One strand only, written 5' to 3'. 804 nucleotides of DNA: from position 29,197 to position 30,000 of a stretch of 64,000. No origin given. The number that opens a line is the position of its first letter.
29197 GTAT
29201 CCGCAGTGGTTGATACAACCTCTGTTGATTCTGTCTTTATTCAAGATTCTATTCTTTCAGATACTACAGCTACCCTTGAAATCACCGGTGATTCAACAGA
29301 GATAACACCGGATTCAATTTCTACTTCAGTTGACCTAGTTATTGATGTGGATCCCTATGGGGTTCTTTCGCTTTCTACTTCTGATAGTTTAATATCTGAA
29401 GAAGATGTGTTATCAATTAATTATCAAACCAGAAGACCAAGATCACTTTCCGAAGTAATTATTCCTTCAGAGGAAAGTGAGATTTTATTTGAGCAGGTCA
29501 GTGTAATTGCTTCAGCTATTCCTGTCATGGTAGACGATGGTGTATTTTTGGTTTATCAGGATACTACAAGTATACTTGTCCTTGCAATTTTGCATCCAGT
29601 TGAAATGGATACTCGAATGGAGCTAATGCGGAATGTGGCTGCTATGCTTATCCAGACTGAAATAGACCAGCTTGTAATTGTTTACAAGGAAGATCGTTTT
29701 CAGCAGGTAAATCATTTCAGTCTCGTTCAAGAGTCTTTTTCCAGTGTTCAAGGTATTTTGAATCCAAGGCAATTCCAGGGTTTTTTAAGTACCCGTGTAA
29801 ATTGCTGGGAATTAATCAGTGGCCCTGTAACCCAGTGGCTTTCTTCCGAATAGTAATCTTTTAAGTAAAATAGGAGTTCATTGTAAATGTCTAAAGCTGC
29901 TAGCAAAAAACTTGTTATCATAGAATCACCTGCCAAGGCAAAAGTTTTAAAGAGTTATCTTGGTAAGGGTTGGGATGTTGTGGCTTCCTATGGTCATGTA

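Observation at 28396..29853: Partner protein combines an L7/L12 C-terminal-domain-like module with an 8-cysteine cross-brace-like cluster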

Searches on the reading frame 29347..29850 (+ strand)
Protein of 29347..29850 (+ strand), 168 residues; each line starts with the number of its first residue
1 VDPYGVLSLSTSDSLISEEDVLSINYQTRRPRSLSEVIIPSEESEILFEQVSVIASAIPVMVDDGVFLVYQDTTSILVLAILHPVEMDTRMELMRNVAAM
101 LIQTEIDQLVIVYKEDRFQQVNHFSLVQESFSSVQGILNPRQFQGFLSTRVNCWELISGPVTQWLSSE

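Call 39: search_solved_structures(query=A2, max_evalue=10)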
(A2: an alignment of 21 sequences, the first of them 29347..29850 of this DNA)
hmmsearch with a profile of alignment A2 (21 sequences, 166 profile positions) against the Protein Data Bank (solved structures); distinct sequences matched with E-value up to 10: 3.
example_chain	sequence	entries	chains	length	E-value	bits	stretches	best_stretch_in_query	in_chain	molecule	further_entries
7p12_A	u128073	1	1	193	0.018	18.1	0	9-50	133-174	DeNovoTIM13-SB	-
6yqx_A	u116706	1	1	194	0.019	18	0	9-50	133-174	de novo designed TIM barrel DeNovoTIM13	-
2gai_A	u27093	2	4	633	0.14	15.2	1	92-135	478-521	DNA topoisomerase I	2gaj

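Call 46: predict_structure(alignment_id=A2)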
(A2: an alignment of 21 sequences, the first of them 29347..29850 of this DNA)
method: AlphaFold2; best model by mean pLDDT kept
length: 168 residues; sequences in the alignment: 21
mean_pLDDT: 94.3   pTM: 0.90
mean pLDDT of the five models: 94.3, 92.9, 91.9, 91.9, 91.4
residues with pLDDT >= 90: 150; 70-90: 15; 50-70: 3; < 50: 0
segments of 3 or more residues with pLDDT < 50: none
pLDDT, mean of each block of 10 residues (from residue 1): 89 74 95 95 96 95 98 96 97 97 97 97 98 95 96 97 92
secondary structure, 60 per line:
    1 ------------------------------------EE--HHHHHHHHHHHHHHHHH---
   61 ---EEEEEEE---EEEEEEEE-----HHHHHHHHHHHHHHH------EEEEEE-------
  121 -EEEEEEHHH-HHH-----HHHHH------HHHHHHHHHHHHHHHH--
elements in order: H41-57 E64-70 E74-81 H87-101 E108-113 E122-127 H140-144 H151-166

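Call 48: fold_search(model_id=the predicted structure, library=pdb)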
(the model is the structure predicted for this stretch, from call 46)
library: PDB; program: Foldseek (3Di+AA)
matches with E <= 10: 546; with E <= 0.001: 0
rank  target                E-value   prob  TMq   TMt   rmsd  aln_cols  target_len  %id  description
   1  8xa9_B                4.3e-02  0.89  0.31  0.26   7.4        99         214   11  Human MGME1 in complex with 5'-overhang DNA (released 2024-03-20)
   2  8k5p_O                4.3e-02  0.60  0.27  0.15  12.8       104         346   15  Cryo-EM structure of yeast Rat1-bound Pol II pre-termination transcription complex 2 (Pol II Rat1-PTTC2) (released 2024-01-31)
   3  7lre_A                7.1e-02  0.25  0.22  0.09  11.2       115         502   11  Cryo-EM of the SLFN12-PDE3A complex: SLFN12 body refinement (released 2021-06-09)
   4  7lrd_A                7.1e-02  0.25  0.22  0.08  11.2       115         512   11  Cryo-EM of the SLFN12-PDE3A complex: Consensus subset model (released 2021-06-09)
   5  3slp_A                7.5e-02  0.30  0.23  0.18  15.4       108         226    6  Crystal Structure of Lambda Exonuclease in Complex with a 12 BP Symmetric DNA Duplex (released 2011-07-20)
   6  5bte_B                8.0e-02  0.41  0.26  0.13  13.3        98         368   16  Crystal structure of Ashbya gossypii Rai1 in complex with pU(S)6-Mn2+ (released 2015-07-22)
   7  6jis                  9.6e-02  0.57  0.26  0.18   3.6        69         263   12  Crystal structure of the histidine racemase CntK in cobalt and nickel transporter system of staphylococcus aureus (released 2019-10-16)
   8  5btb                  1.0e-01  0.33  0.25  0.13  14.5       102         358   16  Crystal Structure of Ashbya gossypii Rai1 (released 2015-07-08)
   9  5cs4_B                1.0e-01  0.28  0.24  0.12   9.4       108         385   10  Crystal structure of domains AC3-AC5 of yeast acetyl-CoA carboxylase (released 2015-10-28)
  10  5bte_A                1.0e-01  0.16  0.28  0.15  15.0       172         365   13  Crystal structure of Ashbya gossypii Rai1 in complex with pU(S)6-Mn2+ (released 2015-07-22)
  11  5zyv_A                1.1e-01  0.77  0.32  0.28   7.2        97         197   11  Crystal structure of human MGME1 with single strand DNA2 and Ca2+ (released 2018-09-19)
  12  8xa9_A                1.2e-01  0.57  0.31  0.25  13.1       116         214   11  Human MGME1 in complex with 5'-overhang DNA (released 2024-03-20)
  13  6wui                  1.2e-01  0.28  0.24  0.14  14.0       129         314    8  Crystal Structure of mutant S. pombe Rai1 (E150S/E199Q/E239Q) in complex with 3'-FADP (released 2020-05-20)
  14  6l4l                  1.4e-01  0.51  0.26  0.18   3.6        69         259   12  Crystal structure of S. aureus CntK in inactive state (released 2020-10-21)
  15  5zyt_C                1.5e-01  0.72  0.32  0.26   7.2        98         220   11  Crystal structure of human MGME1 with 3' overhang double strand DNA3 (released 2018-09-19)
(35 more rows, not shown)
